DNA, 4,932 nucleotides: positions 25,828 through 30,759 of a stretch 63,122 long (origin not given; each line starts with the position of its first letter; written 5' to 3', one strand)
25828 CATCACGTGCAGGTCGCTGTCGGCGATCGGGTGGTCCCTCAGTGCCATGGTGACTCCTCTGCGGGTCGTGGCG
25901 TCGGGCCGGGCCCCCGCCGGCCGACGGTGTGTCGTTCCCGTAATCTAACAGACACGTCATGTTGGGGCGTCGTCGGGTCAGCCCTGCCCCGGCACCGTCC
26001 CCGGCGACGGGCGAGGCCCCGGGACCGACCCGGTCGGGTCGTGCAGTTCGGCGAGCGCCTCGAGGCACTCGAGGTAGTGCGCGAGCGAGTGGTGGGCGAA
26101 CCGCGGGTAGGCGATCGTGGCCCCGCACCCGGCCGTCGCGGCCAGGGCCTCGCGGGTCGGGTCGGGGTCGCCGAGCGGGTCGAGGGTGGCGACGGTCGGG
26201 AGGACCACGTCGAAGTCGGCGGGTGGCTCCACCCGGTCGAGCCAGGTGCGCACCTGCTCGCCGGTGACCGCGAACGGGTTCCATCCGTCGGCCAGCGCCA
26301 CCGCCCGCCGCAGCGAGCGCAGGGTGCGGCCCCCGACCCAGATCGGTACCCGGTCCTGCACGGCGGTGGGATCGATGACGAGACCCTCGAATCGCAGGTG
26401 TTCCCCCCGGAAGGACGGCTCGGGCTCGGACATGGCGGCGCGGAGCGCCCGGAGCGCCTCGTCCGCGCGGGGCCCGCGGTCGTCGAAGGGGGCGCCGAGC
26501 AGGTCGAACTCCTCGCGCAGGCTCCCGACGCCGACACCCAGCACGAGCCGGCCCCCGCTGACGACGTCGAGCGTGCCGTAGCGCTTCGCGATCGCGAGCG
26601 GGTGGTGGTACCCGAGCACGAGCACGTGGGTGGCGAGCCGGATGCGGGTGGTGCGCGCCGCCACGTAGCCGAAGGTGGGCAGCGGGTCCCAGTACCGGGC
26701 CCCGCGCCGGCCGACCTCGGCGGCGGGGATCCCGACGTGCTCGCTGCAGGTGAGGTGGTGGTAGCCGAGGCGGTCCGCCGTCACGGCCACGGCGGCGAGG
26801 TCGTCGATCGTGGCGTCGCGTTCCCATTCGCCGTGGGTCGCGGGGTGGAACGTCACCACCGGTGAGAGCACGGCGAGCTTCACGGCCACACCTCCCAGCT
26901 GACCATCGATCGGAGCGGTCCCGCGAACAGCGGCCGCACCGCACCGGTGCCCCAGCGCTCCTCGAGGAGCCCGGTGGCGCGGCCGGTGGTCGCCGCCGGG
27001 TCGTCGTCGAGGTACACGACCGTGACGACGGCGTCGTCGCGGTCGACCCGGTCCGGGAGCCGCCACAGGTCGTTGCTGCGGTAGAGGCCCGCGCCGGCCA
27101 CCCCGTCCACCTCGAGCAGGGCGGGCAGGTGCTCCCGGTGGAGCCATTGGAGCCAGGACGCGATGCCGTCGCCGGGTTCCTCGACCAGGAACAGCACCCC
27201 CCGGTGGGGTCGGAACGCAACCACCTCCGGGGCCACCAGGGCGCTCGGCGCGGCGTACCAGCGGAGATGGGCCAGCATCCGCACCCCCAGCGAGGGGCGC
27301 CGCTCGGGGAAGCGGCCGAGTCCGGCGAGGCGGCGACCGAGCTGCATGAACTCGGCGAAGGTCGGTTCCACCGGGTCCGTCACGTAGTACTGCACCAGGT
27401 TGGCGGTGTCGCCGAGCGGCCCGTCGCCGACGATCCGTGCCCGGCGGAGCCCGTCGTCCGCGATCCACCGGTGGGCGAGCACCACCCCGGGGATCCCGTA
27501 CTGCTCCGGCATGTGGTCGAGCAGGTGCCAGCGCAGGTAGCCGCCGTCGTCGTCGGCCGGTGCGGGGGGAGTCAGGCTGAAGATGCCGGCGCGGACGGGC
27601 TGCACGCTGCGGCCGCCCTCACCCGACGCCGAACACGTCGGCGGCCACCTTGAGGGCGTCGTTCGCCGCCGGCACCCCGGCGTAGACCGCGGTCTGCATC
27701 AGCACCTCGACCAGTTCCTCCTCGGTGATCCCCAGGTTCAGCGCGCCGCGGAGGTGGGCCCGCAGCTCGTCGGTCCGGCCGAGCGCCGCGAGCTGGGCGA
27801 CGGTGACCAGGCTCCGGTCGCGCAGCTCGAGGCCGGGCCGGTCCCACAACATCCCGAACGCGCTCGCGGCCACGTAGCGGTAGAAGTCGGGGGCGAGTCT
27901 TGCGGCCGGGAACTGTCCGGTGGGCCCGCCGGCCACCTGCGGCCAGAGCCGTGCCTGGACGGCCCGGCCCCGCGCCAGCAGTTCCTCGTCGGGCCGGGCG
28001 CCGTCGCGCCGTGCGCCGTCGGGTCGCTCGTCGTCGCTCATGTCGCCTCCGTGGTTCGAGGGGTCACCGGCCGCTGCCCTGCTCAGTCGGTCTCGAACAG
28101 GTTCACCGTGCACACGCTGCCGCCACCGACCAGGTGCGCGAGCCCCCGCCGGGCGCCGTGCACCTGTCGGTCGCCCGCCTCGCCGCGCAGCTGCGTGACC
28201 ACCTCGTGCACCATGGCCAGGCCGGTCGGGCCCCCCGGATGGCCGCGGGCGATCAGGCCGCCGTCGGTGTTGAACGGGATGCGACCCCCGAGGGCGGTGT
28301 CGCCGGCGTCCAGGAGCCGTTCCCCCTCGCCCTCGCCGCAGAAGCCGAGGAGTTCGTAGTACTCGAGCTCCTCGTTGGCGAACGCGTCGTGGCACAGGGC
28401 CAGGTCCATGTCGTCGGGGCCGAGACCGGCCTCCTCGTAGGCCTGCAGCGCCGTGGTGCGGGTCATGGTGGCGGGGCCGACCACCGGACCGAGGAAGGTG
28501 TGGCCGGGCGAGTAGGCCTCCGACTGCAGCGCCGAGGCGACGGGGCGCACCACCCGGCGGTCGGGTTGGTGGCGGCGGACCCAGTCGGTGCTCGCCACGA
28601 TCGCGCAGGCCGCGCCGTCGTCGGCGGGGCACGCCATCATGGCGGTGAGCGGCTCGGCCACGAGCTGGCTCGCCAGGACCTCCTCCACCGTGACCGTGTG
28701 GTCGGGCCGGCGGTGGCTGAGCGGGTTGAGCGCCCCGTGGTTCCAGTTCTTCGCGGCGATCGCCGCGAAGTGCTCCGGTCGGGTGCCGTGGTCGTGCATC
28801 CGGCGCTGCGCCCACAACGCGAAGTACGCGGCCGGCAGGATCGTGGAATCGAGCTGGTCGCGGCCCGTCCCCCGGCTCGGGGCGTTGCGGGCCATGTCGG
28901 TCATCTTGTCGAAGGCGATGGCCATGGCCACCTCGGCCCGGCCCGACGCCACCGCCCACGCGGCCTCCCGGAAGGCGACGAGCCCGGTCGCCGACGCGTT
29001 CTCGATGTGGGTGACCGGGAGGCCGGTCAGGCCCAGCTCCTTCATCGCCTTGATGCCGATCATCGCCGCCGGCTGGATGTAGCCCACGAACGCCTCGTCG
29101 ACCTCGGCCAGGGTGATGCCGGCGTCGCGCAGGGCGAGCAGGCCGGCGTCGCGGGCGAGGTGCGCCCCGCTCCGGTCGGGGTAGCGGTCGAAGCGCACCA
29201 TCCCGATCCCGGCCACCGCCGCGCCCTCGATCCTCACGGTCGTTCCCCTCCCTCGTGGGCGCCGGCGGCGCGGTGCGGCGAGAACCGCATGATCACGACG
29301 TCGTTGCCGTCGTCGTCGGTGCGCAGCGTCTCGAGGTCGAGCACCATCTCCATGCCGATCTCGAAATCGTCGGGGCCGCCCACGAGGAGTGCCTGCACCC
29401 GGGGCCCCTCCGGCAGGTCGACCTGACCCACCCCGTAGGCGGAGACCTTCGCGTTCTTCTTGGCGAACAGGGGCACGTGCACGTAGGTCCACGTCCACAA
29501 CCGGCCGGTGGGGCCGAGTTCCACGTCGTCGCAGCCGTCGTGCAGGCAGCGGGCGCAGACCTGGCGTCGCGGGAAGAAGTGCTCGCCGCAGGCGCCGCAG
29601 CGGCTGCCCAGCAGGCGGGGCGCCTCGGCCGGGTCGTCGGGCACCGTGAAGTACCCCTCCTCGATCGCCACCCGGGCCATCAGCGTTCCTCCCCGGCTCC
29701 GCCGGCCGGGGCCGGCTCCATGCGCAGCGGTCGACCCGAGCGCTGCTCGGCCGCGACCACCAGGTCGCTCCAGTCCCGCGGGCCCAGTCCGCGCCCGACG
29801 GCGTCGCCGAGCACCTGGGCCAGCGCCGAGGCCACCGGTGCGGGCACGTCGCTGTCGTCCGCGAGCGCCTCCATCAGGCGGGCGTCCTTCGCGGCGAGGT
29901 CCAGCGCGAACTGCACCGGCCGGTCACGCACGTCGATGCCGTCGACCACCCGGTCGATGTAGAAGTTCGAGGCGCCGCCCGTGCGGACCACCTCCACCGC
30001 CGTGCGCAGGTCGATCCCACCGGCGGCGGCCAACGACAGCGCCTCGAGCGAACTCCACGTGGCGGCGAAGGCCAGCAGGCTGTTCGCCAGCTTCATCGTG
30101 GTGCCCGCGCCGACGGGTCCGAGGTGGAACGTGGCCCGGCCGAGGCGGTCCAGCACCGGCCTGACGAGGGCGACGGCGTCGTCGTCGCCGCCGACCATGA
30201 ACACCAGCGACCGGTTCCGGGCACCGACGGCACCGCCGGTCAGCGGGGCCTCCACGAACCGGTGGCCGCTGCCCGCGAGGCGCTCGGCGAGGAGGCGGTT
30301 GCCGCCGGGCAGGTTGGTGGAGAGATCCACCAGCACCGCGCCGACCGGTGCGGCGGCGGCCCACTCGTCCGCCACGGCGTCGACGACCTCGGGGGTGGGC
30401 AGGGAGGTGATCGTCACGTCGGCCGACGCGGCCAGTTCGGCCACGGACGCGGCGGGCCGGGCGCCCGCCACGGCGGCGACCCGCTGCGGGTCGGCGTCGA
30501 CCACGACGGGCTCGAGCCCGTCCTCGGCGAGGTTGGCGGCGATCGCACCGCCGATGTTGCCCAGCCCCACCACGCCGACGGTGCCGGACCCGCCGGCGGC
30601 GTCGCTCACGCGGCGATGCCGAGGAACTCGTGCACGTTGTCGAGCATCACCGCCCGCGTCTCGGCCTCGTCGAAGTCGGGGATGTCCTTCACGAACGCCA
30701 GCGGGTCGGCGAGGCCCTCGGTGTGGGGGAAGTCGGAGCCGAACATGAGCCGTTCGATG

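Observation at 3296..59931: Twelve copies of a 16-bp palindromic operator-like motif (CTRAC-N6-GTCAN) confined to promoter and junction regions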

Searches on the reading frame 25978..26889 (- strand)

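Call 11: search_protein_families(library=pfam, proteins=[window:25978-26889:-])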
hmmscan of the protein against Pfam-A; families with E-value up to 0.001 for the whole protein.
window:25978-26889:- (303 aa): 1 family
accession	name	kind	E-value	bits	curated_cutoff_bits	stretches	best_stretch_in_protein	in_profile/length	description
PF00296.26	Bac_luciferase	-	6.4e-46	157.6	27.9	1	12-236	4-230/314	Luciferase-like monooxygenase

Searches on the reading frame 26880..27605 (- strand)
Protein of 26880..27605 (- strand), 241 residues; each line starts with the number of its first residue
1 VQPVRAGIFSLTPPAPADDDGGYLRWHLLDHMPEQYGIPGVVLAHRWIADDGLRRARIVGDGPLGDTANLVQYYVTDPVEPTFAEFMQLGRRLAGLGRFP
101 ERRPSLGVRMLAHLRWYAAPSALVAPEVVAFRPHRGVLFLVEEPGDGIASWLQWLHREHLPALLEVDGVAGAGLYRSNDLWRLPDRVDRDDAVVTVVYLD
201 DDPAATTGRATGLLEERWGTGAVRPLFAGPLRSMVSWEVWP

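Call 11: search_protein_families(library=pfam, proteins=[window:26880-27605:-])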
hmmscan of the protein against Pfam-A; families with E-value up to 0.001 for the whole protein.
window:26880-27605:- (241 aa): 0 families

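Call 50: search_protein_families(library=ncbifam, proteins=[window:26880-27605:-], max_evalue=0.01)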
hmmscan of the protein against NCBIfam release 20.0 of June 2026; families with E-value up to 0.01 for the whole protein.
window:26880-27605:- (241 aa): 0 families

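Call 54: search_solved_structures(query=window:26880-27605:-, max_evalue=10)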
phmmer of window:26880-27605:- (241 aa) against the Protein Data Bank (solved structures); distinct sequences matched with E-value up to 10: 3.
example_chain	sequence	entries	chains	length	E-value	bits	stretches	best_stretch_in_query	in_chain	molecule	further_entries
3ij5_A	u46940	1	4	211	0.5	13.2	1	163-237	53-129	3-deoxy-D-manno-octulosonate 8-phosphate phosphatase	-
3i6b_A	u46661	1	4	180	0.67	12.8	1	162-236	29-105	3-deoxy-D-manno-octulosonate 8-phosphate phosphatase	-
2r8e_A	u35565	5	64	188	0.74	12.6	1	162-236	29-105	3-deoxy-D-manno-octulosonate 8-phosphate phosphatase | YrbI from Escherichia coli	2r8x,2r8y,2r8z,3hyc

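Call 55: search_protein_families(library=pfam, proteins=[window:26880-27605:-], max_evalue=10)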
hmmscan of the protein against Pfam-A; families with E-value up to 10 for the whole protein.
window:26880-27605:- (241 aa): 0 families

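Call 62: predict_structure(protein=window:26880-27605:-)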
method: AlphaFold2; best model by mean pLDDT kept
length: 241 residues; sequences in the alignment: 1
mean_pLDDT: 43.3   pTM: 0.41
mean pLDDT of the five models: 43.3, 40.6, 40.1, 38.2, 34.0
residues with pLDDT >= 90: 0; 70-90: 23; 50-70: 52; < 50: 166
segments of 3 or more residues with pLDDT < 50: 1-138, 142-153, 162-168, 228-232
pLDDT, mean of each block of 10 residues (from residue 1): 28 33 34 34 34 29 27 31 39 35 30 26 26 41 44 47 49 55 60 58 69 83 63 61 61
secondary structure, 60 per line:
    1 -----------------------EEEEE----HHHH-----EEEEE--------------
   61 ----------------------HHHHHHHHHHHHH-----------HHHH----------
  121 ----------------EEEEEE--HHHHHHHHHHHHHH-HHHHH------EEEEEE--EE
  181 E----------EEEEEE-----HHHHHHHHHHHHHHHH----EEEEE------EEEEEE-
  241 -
elements in order: E24-28 H33-36 E42-46 H83-95 H107-110 E137-142 H145-158 H160-164 E171-176 E179-181 E192-197 H203-218 E223-227 E234-239

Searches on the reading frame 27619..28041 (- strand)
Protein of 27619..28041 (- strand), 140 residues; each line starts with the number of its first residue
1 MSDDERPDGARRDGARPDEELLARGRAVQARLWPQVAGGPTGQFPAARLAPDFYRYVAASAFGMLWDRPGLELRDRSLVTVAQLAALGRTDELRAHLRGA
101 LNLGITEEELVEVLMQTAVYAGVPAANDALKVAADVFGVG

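Call 11: search_protein_families(library=pfam, proteins=[window:27619-28041:-])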
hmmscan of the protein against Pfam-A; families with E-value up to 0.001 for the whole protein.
window:27619-28041:- (140 aa): 1 family
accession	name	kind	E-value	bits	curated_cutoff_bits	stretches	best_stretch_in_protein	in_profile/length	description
PF02627.25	CMD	-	7.6e-25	87.2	23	1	51-134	1-83/84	Carboxymuconolactone decarboxylase family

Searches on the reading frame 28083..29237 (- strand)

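Call 11: search_protein_families(library=pfam, proteins=[window:28083-29237:-])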
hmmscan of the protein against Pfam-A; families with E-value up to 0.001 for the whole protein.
window:28083-29237:- (384 aa): 3 families
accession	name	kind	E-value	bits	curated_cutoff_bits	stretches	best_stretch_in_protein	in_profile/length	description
PF22691.2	Thiolase_C_1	-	6.3e-37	126.9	28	1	257-372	18-132/144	Thiolase C-terminal domain-like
PF00108.29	Thiolase_N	-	2.4e-10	40.7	26.4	1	24-217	23-259/260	Thiolase, N-terminal domain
PF02803.24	Thiolase_C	-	1.9e-07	31.2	27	1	264-360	29-107/123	Thiolase, C-terminal domain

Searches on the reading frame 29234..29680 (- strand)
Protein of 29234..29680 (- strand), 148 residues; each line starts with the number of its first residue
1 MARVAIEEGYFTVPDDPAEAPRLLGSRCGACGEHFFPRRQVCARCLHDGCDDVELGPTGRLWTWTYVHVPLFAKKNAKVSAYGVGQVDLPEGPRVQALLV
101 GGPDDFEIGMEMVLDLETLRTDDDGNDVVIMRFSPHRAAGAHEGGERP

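Call 11: search_protein_families(library=pfam, proteins=[window:29234-29680:-])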
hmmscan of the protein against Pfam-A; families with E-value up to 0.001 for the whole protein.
window:29234-29680:- (148 aa): 2 families
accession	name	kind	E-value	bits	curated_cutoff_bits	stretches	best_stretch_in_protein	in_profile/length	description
PF01796.24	OB_ChsH2_C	-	2.6e-12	46.9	27.1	1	53-113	2-61/65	ChsH2, C-terminal OB-fold domain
PF12172.15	zf-ChsH2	-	4e-08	33.3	23.2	1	17-46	3-32/37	ChsH2, rubredoxin-like zinc ribbon domain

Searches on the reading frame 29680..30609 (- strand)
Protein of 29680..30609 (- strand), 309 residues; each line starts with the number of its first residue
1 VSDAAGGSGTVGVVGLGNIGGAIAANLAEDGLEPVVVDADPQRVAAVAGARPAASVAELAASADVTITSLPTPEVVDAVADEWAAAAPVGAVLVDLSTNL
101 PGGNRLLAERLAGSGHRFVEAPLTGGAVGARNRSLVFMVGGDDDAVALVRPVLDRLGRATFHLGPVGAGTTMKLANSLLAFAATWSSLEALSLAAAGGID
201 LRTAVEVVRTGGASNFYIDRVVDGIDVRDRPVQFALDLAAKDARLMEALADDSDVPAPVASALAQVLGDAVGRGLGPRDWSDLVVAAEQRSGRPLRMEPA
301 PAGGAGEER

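Call 11: search_protein_families(library=pfam, proteins=[window:29680-30609:-])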
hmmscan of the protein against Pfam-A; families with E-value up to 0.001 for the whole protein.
window:29680-30609:- (309 aa): 9 families
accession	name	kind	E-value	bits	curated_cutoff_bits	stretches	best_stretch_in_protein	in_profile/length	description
PF03446.21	NAD_binding_2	-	4.4e-32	111.8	21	1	10-164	1-161/161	NAD binding domain of 6-phosphogluconate dehydrogenase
PF14833.11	NAD_binding_11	-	2e-20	73.7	30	1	167-284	1-119/122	NAD-binding of NADP-dependent 3-hydroxyisobutyrate dehydrogenase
PF03807.23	F420_oxidored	-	6e-08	33.6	21.6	1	10-97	1-92/94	NADP oxidoreductase coenzyme F420-dependent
PF02826.25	2-Hacid_dh_C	-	3.1e-07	30.4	25.1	1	10-96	38-126/178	D-isomer specific 2-hydroxyacid dehydrogenase, NAD binding domain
PF03721.20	UDPG_MGDP_dh_N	-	3.4e-05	23.9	27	1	11-48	3-40/187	UDP-glucose/GDP-mannose dehydrogenase family, NAD binding domain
PF02254.24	TrkA_N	-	0.00011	22.9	23.8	1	13-50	3-40/116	TrkA-N domain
PF02629.25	CoA_binding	-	0.00019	22.5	22.3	1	10-85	5-85/97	CoA binding domain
PF02737.24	3HCDH_N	-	0.00031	21.2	22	1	10-50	1-41/180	3-hydroxyacyl-CoA dehydrogenase, NAD binding domain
PF02558.23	ApbA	-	0.00097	19.2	22.2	0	11-48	1-37/150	Ketopantoate reductase PanE/ApbA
